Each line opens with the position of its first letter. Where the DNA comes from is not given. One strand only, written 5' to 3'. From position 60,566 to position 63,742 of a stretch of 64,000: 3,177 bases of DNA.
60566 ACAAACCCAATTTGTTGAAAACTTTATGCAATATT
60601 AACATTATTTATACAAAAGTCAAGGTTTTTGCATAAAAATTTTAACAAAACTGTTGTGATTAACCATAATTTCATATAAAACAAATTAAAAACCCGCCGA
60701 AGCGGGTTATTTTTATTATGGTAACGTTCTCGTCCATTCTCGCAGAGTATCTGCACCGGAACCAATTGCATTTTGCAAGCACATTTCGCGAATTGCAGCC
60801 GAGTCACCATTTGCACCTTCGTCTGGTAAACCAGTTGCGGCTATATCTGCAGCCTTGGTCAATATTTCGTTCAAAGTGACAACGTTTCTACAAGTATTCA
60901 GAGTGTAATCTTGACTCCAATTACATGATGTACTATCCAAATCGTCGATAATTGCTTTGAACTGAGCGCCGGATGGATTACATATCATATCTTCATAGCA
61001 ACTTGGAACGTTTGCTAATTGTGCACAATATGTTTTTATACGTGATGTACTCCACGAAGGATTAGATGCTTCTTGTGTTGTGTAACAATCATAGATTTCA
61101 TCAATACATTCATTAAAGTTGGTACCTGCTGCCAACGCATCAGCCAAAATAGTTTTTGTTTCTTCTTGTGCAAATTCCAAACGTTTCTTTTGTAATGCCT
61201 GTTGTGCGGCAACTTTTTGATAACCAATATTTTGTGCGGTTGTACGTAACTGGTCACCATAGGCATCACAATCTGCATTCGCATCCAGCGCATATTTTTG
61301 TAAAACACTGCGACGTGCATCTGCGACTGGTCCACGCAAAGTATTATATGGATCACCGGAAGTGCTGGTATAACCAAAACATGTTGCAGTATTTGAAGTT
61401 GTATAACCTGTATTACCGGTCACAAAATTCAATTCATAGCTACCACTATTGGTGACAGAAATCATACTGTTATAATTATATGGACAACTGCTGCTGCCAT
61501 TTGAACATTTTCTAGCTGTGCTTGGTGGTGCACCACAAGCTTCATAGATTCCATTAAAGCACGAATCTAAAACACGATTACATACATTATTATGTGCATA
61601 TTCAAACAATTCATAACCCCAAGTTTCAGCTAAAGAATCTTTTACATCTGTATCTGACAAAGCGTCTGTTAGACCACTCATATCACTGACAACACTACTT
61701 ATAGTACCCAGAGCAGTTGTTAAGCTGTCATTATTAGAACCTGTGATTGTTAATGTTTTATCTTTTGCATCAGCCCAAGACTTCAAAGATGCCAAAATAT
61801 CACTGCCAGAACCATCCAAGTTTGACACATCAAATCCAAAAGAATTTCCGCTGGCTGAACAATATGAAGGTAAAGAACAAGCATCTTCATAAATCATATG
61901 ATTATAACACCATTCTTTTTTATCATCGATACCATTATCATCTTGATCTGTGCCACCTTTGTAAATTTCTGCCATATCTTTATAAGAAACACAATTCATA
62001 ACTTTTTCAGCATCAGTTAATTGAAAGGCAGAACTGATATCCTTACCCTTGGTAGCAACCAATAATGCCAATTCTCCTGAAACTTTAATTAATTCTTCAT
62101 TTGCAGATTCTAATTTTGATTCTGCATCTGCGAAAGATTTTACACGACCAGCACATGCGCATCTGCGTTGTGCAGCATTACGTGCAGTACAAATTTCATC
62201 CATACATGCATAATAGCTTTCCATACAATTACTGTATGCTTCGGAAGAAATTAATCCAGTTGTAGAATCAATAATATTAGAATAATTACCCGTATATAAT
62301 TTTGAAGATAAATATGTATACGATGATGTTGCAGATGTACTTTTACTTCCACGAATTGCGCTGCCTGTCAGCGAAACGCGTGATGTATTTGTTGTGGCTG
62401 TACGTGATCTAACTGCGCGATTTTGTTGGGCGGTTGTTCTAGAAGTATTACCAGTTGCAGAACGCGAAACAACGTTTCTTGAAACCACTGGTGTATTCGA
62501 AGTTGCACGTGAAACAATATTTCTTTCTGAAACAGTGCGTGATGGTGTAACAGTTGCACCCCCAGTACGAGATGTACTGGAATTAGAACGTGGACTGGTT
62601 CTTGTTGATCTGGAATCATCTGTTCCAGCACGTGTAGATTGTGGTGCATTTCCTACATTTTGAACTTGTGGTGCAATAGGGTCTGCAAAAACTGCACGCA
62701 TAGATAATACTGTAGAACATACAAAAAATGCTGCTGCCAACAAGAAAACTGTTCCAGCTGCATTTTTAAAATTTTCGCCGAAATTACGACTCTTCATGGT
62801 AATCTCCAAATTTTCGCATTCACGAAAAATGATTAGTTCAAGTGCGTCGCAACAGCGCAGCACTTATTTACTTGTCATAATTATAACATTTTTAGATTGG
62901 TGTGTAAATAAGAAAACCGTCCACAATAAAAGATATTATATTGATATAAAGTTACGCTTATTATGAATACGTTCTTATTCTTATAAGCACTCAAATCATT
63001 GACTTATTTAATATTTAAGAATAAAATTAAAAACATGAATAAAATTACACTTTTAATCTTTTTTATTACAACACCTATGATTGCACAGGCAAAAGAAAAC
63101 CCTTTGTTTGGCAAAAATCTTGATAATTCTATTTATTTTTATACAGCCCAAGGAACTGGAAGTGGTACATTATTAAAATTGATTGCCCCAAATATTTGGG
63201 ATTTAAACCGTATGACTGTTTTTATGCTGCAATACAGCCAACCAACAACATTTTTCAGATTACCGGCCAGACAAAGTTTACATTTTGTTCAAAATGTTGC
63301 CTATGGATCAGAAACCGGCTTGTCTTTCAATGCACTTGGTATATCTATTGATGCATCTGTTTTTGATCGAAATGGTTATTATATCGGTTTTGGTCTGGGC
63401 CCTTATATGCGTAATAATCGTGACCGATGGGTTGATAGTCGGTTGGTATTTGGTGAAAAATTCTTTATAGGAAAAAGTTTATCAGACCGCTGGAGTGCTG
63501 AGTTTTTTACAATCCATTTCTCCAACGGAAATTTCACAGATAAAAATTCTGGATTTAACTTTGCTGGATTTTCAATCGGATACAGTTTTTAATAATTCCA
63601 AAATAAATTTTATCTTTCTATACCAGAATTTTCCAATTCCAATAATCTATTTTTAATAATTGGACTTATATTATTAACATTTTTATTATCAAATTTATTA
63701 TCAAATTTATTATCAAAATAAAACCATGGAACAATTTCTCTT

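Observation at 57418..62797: Two paralogous large Cys-rich secreted proteins bracket the rplU-rpmA ribosomal operon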

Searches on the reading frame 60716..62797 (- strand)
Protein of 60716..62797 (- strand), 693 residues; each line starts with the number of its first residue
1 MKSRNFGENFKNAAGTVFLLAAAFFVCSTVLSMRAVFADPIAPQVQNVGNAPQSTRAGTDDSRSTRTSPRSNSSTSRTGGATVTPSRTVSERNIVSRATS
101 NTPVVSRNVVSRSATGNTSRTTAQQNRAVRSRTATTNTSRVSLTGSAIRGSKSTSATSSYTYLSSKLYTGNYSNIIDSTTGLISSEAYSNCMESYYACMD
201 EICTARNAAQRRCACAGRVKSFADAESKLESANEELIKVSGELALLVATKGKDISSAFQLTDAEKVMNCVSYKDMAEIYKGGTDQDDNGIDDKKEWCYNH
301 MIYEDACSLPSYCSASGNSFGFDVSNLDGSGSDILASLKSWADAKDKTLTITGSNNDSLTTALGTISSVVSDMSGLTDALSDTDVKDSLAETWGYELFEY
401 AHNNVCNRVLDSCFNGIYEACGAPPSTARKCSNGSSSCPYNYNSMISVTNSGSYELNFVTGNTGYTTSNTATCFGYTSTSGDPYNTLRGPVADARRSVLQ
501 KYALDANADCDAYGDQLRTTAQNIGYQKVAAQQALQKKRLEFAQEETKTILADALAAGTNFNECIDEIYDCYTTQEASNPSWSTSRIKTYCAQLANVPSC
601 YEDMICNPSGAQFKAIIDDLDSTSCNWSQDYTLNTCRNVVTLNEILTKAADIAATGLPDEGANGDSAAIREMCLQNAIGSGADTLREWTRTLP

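Call 4: search_protein_families(library=pfam, proteins=[window:60716-62797:-], max_evalue=1)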
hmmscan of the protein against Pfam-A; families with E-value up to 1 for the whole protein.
window:60716-62797:- (693 aa): 0 families

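Call 5: search_protein_families(library=ncbifam, proteins=[window:60716-62797:-], max_evalue=1)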
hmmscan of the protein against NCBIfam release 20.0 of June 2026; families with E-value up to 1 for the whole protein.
window:60716-62797:- (693 aa): 0 families

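Call 10: find_homologous_proteins(query=window:60716-62797:-)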
Query window:60716-62797:- (693 aa): 1209 proteins with E <= 0.001 among 8000 candidates; the best 120 are listed.
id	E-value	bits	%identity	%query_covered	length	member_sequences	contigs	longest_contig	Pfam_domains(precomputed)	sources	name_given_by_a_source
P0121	0.0e+0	1533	100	100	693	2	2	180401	-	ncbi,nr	ncbi:MAG: hypothetical protein JW974_01940 [Alphaproteobacteria bacterium]|nr:hypothetical protein [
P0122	0.0e+0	1255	82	100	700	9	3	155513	-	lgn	-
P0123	0.0e+0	1152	76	100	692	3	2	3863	-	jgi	-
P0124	0.0e+0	1140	75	100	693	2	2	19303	-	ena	-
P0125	0.0e+0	1055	72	100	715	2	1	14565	-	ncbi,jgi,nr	ncbi:MAG: hypothetical protein LBJ73_03230 [Rickettsiales bacterium]|jgi:hypothetical protein|nr:hyp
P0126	0.0e+0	1044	70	100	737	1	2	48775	-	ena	-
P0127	0.0e+0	1038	70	100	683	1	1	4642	-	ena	-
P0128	0.0e+0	1036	71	100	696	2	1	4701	-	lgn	-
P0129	0.0e+0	1032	72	100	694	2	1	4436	-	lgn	-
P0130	0.0e+0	1028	70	99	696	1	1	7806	-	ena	-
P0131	0.0e+0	1024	70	100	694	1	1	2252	-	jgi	jgi:hypothetical protein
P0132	0.0e+0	1023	71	100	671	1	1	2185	-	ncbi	-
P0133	0.0e+0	1021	70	100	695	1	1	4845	-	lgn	-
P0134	1.0e-296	1004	69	100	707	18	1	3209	-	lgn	-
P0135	1.3e-295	1000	67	100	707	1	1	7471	-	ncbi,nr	ncbi:MAG: hypothetical protein K2L94_03295 [Alphaproteobacteria bacterium]|nr:hypothetical protein [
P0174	6.6e-277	939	63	99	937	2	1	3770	-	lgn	-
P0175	1.5e-276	937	64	99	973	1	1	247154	-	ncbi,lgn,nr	ncbi:MAG: hypothetical protein R8M37_04530 [Alphaproteobacteria bacterium]|nr:hypothetical protein [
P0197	4.0e-275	933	64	99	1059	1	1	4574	-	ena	-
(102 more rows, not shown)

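Call 39: search_solved_structures(query=A2, max_evalue=1)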
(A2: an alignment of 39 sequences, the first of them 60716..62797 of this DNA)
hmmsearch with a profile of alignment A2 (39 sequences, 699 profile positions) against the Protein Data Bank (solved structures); distinct sequences matched with E-value up to 1: 2.
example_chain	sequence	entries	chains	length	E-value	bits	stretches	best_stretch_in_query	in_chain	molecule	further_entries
8at3_G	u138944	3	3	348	0.44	12.5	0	560-607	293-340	HAUS augmin like complex subunit 7 S homeolog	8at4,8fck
1n0l_B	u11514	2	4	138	0.48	12.3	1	440-486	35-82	mature Fimbrial protein PapE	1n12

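Call 43: predict_structure(alignment_id=A2)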
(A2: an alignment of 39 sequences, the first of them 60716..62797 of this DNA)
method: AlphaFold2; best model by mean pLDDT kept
length: 693 residues; sequences in the alignment: 39
mean_pLDDT: 49.6   pTM: 0.30
mean pLDDT of the five models: 49.6, 49.0, 47.4, 45.3, 45.1
residues with pLDDT >= 90: 0; 70-90: 131; 50-70: 169; < 50: 393
segments of 3 or more residues with pLDDT < 50: 1-13, 22-177, 181-184, 187-222, 245-247, 250-258, 331-334, 344-499
pLDDT, mean of each block of 10 residues (from residue 1): 41 49 45 30 28 28 28 27 30 27 29 26 27 29 29 30 35 45 48 44 42 41 52 55 47 43 65 69 60 67 61 61 55 50 47 38 40 35 40 43 46 39 31 34 30 29 30 33 41 46 55 60 62 68 71 73 78 81 78 67 62 66 83 81 78 83 86 78 63 54
secondary structure, 60 per line:
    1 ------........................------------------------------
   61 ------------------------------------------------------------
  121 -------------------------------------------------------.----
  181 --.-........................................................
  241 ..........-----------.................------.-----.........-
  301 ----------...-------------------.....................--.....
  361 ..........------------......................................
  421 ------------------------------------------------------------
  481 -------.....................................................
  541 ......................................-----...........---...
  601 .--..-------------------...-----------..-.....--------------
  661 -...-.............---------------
elements in order (helices of 4 or more, strands of 3 or more residues): H7-30 H185-250 H262-278 H292-299 H333-353 H356-370 H383-420 H488-578 H584-594 H598-601 E625-627 H642-646 E662-664 H666-678

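Call 52: search_protein_families(library=pfam, proteins=[P0174, P0175, P0197], max_evalue=0.5)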
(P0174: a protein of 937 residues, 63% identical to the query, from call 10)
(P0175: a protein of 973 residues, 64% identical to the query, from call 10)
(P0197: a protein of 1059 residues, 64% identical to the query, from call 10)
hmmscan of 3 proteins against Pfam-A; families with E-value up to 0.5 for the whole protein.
P0174 (937 aa): 1 family
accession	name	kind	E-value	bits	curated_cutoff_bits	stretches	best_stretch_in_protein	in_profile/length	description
PF21671.2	CPL1-like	-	0.46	11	27.4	1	774-822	16-60/60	Protein CPL1-like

P0175 (973 aa): 1 family
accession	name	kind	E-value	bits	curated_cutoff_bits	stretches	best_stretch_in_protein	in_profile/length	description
PF21671.2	CPL1-like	-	0.0093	16.5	27.4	1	769-817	16-60/60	Protein CPL1-like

P0197 (1059 aa): 0 families

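Call 66: fold_search(model_id=the predicted structure, library=pdb)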
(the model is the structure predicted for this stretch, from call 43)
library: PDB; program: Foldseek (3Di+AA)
matches with E <= 10: 1; with E <= 0.001: 0
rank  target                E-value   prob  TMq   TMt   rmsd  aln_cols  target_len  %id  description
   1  6gow_D                7.7e+00  0.04  0.10  0.23  12.4       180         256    9  Crystal structure of the flagellin-FliS complex from Bacillus subtilis crystallized in spacegroup P22121 (released 2018-08-29)

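Call 72: search_dna_similar(query=window:60716-62797:-, collection=plasmids, mode=protein, max_evalue=0.01, max_rows=10)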
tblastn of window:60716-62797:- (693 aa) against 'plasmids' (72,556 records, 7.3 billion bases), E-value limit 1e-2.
No match.

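Call 73: search_protein_families(library=phrogs, proteins=[window:60716-62797:-], max_evalue=0.01)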
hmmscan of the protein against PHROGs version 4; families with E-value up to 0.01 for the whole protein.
window:60716-62797:- (693 aa): 0 families

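Call 79: find_related_loci(query=A2, collection=metagenome_contigs, flank=6000)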
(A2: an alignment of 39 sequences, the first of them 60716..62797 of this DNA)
Query A2 (693 aa) in metagenome_contigs; peptide patterns used: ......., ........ (x = any residue, [..] = any of these).
205 stretches matched a pattern; 149 encode a relative of the query (tblastn E <= 1e-3); the best 80 are kept; 80 distinct loci.
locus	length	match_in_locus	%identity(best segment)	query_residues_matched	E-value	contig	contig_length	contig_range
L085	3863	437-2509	76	1-691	0e+0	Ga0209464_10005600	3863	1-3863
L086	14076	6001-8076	75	1-691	0e+0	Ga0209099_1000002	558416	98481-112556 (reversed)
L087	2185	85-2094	71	1-690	0e+0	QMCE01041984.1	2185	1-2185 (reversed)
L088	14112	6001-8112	69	1-690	0e+0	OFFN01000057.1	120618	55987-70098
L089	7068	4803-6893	65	1-691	0e+0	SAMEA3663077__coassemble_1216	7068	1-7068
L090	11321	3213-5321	63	1-690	0e+0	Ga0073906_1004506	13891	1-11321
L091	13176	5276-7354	65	1-690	0e+0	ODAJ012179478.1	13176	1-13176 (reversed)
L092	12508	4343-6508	64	1-692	0e+0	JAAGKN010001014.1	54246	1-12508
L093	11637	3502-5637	63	1-688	0e+0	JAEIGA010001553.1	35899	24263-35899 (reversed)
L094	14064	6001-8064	64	1-691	0e+0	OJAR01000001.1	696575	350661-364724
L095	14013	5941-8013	63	1-693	0e+0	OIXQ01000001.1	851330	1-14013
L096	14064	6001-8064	64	1-691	0e+0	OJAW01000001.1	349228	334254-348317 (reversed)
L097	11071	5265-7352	62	1-688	0e+0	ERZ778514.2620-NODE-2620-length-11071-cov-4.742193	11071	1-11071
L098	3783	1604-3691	62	1-688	0e+0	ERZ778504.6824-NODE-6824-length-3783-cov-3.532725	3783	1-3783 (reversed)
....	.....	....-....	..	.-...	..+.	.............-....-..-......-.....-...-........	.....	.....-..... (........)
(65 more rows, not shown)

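Call 82: find_encoding_contigs(protein=P0121, flank=10000, max_places=2)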
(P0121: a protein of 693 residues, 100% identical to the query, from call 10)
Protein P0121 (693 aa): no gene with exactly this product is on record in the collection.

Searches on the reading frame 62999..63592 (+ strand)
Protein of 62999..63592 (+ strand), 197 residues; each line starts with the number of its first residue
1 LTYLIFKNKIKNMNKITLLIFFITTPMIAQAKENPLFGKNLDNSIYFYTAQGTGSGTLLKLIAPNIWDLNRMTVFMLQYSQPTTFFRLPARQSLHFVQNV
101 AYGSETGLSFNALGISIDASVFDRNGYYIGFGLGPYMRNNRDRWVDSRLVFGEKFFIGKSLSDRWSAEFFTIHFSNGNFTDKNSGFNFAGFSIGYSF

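Call 54: search_protein_families(library=ncbifam, proteins=[window:62999-63592:+], max_evalue=0.1)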
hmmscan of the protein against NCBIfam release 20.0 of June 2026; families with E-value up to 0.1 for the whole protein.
window:62999-63592:+ (197 aa): 0 families

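Call 81: search_protein_families(library=pfam, proteins=[window:62999-63592:+], max_evalue=0.1)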
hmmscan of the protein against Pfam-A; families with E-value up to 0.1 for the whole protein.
window:62999-63592:+ (197 aa): 1 family
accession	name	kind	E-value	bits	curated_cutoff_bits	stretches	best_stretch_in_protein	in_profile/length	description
PF09411.16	PagL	-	2.5e-12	47.5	23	1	107-196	41-136/136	Lipid A 3-O-deacylase (PagL)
